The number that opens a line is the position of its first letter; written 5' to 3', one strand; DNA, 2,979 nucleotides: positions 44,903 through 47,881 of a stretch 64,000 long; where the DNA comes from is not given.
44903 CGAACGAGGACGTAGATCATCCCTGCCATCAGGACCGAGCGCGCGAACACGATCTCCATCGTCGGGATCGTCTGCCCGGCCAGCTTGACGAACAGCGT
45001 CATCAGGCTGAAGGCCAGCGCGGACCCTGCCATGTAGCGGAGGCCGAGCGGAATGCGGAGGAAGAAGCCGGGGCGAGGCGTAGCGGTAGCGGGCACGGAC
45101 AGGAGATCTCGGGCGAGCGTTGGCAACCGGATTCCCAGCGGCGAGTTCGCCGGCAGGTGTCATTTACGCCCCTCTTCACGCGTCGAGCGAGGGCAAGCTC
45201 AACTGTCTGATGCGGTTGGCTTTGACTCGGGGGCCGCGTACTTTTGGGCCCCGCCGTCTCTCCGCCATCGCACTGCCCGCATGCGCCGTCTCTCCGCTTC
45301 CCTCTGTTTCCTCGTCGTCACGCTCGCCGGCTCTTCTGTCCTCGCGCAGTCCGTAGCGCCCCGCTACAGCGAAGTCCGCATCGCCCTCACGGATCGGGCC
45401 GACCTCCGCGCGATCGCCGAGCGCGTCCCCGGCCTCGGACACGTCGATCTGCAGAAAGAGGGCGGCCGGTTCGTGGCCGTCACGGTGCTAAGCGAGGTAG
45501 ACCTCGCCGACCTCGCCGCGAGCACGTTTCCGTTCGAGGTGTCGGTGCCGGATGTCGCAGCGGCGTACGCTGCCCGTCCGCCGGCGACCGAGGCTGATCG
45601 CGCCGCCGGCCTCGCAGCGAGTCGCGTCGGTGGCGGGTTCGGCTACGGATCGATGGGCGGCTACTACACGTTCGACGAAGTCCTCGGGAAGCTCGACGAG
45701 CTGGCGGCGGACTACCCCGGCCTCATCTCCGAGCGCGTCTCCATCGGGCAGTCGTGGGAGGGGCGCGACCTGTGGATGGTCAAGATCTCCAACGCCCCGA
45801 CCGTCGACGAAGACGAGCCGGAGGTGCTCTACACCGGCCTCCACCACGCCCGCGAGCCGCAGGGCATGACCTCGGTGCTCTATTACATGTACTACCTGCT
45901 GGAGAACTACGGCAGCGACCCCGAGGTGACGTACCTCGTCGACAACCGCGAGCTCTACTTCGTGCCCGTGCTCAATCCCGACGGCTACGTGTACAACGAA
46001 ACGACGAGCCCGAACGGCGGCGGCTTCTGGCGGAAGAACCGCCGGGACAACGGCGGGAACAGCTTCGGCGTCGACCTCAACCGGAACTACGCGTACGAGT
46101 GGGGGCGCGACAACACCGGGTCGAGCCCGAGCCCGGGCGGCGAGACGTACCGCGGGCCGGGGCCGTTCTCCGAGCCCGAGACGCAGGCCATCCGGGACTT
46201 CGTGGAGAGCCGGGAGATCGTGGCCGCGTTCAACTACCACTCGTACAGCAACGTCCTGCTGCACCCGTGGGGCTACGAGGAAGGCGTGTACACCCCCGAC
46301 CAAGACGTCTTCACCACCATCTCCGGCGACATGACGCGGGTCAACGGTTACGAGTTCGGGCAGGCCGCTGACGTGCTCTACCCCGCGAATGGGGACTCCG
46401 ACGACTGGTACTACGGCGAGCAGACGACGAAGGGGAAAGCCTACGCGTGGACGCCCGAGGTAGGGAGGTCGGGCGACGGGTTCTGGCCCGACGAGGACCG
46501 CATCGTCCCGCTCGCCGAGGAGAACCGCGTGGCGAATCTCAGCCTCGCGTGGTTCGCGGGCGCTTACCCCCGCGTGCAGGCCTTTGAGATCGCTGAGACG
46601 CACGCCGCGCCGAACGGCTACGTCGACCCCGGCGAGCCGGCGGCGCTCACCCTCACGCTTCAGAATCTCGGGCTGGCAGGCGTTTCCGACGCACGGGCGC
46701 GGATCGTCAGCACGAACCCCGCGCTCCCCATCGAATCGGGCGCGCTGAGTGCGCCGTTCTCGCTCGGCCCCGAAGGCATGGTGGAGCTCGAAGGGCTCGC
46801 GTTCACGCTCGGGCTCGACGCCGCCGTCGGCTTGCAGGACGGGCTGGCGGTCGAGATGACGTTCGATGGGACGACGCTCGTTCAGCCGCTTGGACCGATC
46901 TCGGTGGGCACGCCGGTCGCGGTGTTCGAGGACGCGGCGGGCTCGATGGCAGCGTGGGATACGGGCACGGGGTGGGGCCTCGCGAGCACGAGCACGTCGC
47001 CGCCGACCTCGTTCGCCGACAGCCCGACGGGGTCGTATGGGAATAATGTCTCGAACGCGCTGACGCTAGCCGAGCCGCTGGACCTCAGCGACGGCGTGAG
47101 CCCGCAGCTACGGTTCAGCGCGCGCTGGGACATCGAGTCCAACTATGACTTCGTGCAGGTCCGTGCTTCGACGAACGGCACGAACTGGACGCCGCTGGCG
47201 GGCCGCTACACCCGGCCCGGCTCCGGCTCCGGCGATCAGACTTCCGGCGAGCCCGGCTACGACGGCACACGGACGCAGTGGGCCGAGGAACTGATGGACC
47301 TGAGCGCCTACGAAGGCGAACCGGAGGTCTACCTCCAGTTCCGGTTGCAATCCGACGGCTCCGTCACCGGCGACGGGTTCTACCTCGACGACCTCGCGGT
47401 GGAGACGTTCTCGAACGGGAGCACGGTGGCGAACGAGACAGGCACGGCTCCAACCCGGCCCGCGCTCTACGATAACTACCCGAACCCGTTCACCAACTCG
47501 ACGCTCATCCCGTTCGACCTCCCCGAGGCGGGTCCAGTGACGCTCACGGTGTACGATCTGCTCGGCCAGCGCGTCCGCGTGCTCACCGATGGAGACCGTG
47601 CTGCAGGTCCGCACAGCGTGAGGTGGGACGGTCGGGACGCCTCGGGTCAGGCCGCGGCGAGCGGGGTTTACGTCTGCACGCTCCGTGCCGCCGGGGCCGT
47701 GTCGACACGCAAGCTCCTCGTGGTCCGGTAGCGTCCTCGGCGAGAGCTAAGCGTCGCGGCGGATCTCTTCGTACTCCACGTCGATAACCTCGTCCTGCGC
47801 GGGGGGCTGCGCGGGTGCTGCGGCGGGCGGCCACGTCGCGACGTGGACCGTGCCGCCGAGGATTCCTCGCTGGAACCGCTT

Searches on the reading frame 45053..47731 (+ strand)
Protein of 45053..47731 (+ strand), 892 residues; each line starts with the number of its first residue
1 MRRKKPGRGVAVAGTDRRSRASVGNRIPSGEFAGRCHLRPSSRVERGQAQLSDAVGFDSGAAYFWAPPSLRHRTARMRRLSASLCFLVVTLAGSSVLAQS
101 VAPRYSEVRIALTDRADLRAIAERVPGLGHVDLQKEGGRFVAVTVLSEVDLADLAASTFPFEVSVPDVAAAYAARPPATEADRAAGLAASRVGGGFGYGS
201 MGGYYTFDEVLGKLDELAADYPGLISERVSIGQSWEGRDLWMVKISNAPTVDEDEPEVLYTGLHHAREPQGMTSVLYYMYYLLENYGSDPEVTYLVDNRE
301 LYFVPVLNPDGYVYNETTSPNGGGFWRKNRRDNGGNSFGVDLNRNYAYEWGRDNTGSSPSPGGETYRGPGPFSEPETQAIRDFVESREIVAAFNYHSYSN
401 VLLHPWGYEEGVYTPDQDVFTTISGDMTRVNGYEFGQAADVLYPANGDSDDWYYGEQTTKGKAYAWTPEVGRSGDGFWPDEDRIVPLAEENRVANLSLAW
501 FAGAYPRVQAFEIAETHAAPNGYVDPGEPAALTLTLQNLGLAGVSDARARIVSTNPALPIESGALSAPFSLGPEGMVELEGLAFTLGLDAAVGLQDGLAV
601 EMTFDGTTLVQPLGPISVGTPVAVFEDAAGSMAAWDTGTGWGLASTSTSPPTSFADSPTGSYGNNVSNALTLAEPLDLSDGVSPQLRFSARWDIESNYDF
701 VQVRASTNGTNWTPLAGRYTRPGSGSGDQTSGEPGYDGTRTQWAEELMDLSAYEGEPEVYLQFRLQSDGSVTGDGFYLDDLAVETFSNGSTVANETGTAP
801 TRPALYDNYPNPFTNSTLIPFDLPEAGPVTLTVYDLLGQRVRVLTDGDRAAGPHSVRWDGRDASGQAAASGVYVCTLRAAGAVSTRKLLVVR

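Call 49: search_protein_families(library=pfam, proteins=[window:45053-47731:+], max_evalue=0.01)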
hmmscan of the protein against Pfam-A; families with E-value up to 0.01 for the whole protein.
window:45053-47731:+ (892 aa): 4 families
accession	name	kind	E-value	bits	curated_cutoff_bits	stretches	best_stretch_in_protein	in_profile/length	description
PF00246.29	Peptidase_M14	-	4.8e-73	246.7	21.6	1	214-492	5-284/286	Zinc carboxypeptidase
PF20773.4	InhA-like_MAM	-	7.3e-20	71.7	26.9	1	662-785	45-164/191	Immune inhibitor A-like, MAM domain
PF13860.13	FlgD_ig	-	1.1e-11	44.9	27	1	826-879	22-75/79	FlgD Ig-like domain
PF18962.6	Por_Secre_tail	-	0.0014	19.3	27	1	809-890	2-75/75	Secretion system C-terminal sorting domain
